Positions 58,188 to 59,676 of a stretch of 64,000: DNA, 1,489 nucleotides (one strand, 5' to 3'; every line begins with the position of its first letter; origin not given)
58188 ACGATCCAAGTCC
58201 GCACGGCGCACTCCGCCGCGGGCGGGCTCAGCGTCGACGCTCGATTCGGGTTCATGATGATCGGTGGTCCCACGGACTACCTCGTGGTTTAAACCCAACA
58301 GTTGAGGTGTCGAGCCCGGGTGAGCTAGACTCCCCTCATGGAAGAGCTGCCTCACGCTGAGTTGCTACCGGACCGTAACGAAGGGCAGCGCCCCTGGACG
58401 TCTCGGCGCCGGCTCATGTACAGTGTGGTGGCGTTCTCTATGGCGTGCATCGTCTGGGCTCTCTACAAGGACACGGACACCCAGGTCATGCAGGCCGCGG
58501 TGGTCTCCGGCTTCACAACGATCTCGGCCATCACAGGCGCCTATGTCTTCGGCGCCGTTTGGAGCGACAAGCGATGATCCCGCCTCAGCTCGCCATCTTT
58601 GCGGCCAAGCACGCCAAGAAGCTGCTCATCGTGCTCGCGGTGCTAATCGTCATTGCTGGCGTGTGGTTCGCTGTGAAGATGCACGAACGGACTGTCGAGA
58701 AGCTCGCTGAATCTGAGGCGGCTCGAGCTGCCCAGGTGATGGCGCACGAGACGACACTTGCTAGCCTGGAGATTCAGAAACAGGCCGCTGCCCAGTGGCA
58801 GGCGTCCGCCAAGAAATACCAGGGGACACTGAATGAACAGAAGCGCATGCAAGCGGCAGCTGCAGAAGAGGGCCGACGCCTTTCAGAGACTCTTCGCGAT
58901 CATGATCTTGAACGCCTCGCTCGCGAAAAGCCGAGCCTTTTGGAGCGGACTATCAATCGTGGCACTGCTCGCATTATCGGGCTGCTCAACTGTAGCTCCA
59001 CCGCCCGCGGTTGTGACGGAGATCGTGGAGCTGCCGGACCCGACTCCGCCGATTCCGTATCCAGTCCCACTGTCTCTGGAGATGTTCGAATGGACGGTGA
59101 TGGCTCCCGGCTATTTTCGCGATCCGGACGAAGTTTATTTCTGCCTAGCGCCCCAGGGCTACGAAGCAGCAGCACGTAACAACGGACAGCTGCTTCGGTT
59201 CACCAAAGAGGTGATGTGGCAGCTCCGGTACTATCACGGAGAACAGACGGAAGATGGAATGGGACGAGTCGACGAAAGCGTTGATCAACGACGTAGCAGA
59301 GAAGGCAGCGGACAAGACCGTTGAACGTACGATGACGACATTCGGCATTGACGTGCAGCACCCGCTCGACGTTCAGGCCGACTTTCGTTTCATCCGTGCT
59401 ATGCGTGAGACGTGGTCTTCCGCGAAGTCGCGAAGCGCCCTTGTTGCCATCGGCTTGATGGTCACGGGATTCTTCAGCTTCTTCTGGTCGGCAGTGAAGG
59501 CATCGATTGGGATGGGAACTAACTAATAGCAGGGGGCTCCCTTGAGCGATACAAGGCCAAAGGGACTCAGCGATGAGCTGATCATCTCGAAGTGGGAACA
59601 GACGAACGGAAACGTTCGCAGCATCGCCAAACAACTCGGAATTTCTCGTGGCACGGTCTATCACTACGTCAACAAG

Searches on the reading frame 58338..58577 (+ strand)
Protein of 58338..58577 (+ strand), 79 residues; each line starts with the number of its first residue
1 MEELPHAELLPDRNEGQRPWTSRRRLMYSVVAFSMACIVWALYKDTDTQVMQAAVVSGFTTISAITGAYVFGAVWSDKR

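Call 3: search_protein_families(library=pfam, proteins=[window:58338-58577:+], max_evalue=1)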
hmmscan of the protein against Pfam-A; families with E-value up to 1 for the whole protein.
window:58338-58577:+ (79 aa): 1 family
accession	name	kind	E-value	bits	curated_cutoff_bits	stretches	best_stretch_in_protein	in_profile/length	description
PF23539.1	DUF7134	-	0.021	15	27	1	18-77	98-153/155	Domain of unknown function (DUF7134)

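Call 4: search_protein_families(library=phrogs, proteins=[window:58338-58577:+], max_evalue=0.01)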
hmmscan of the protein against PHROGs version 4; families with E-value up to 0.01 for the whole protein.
window:58338-58577:+ (79 aa): 2 families
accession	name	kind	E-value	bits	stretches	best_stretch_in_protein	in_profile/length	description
phrog_14936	-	unknown function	3.8e-17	63.2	1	12-78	5-72/105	-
phrog_22774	-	unknown function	0.0015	19.7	1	16-68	14-68/90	-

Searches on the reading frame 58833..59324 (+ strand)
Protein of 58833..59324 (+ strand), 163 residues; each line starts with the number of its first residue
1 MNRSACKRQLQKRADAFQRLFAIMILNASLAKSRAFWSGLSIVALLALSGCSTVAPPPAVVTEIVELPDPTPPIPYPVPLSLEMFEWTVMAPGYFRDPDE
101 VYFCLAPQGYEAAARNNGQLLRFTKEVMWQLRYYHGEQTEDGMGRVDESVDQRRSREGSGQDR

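Call 3: search_protein_families(library=pfam, proteins=[window:58833-59324:+], max_evalue=1)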
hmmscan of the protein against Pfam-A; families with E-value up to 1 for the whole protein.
window:58833-59324:+ (163 aa): 1 family
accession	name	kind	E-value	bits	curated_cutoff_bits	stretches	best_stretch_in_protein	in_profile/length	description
PF08139.17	LPAM_1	-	0.68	10.9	20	0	42-52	8-18/18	Prokaryotic membrane lipoprotein lipid attachment site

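Call 4: search_protein_families(library=phrogs, proteins=[window:58833-59324:+], max_evalue=0.01)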
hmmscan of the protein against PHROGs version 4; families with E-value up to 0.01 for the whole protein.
window:58833-59324:+ (163 aa): 1 family
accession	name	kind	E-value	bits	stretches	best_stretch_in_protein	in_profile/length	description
phrog_812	-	lysis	2.7e-10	41.3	1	41-141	7-94/102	Rz-like spanin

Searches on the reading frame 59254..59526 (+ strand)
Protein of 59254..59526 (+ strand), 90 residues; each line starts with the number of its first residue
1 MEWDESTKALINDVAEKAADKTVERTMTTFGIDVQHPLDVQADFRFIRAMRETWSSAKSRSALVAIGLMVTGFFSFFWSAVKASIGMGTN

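Call 3: search_protein_families(library=pfam, proteins=[window:59254-59526:+], max_evalue=1)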
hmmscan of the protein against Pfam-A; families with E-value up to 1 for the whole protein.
window:59254-59526:+ (90 aa): 2 families
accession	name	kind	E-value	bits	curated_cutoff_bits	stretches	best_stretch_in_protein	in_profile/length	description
PF19622.4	DUF6127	-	0.0043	17.5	27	1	12-73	4-62/63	Family of unknown function (DUF6127)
PF20683.2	DUF6819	-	0.0085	16.2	23.5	1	2-50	96-143/171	Domain of unknown function (DUF6819)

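Call 4: search_protein_families(library=phrogs, proteins=[window:59254-59526:+], max_evalue=0.01)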
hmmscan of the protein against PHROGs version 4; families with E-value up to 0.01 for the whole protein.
window:59254-59526:+ (90 aa): 2 families
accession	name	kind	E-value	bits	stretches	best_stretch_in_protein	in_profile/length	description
phrog_6420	-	unknown function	8.9e-21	74.8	1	3-84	6-87/90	-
phrog_10540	-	unknown function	0.00012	23.3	1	8-74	16-79/97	-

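Call 85: search_protein_families(library=padloc, proteins=[window:59254-59526:+], max_evalue=0.01)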
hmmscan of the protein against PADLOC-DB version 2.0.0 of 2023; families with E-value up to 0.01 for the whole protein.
window:59254-59526:+ (90 aa): 0 families
